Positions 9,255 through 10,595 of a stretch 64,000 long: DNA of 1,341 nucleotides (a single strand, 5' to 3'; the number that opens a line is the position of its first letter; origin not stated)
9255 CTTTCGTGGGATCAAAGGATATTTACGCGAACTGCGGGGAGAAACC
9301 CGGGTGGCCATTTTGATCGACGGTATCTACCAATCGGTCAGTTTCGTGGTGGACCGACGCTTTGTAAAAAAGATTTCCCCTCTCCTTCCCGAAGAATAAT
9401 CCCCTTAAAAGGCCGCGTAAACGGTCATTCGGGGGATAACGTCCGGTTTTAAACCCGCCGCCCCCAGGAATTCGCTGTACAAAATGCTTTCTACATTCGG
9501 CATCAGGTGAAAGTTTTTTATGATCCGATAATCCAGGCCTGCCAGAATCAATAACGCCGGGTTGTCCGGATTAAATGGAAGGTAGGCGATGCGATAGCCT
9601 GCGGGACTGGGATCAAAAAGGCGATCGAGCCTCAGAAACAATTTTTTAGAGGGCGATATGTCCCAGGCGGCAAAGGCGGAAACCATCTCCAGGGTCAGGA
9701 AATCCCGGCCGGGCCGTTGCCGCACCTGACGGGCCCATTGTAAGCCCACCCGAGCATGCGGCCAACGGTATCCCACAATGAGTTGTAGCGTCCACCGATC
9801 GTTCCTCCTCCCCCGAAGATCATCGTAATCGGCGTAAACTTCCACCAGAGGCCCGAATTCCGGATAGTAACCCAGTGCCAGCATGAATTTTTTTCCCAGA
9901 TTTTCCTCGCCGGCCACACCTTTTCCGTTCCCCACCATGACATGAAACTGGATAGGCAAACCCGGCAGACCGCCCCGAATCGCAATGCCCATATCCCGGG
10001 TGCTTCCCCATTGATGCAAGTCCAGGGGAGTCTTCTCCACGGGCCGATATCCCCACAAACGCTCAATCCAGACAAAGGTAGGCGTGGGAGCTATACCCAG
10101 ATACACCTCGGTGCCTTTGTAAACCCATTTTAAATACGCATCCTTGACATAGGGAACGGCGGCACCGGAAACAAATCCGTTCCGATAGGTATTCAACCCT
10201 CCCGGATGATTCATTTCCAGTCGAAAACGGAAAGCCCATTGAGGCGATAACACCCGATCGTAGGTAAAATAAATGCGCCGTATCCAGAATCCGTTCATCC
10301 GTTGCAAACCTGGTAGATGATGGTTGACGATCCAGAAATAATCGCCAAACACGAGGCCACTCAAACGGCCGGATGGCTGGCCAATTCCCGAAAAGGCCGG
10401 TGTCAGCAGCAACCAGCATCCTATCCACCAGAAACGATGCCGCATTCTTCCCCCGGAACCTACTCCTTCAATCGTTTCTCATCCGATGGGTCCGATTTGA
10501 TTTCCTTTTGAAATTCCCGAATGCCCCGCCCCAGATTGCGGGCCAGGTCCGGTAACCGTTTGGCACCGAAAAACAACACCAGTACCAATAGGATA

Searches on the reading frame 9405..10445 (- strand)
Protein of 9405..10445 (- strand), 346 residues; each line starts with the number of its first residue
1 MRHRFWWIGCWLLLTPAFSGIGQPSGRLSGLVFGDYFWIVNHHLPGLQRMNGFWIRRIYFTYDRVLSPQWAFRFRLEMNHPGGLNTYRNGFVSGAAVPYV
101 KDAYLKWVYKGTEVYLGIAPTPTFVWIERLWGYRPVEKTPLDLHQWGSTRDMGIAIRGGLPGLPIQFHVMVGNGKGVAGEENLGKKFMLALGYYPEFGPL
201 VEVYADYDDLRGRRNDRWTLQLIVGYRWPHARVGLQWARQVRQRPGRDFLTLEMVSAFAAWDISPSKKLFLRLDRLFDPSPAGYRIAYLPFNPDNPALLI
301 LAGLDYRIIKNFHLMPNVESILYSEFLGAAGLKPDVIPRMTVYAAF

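Call 3: search_protein_families(library=pfam, proteins=[window:9405-10445:-], max_evalue=0.01)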
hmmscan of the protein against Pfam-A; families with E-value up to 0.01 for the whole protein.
window:9405-10445:- (346 aa): 0 families

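Call 53: search_protein_families(library=pfam, proteins=[window:9405-10445:-], max_evalue=10)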
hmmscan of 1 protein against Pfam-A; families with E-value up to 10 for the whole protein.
window:9405-10445:- (346 aa): 0 families

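Call 69: search_solved_structures(query=window:9405-10445:-, max_evalue=1)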
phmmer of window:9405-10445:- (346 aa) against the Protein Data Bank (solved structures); distinct sequences matched with E-value up to 1: 0.

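Call 70: search_protein_families(library=ncbifam, proteins=[window:9405-10445:-], max_evalue=1)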
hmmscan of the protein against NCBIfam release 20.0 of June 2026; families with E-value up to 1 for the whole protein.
window:9405-10445:- (346 aa): 0 families
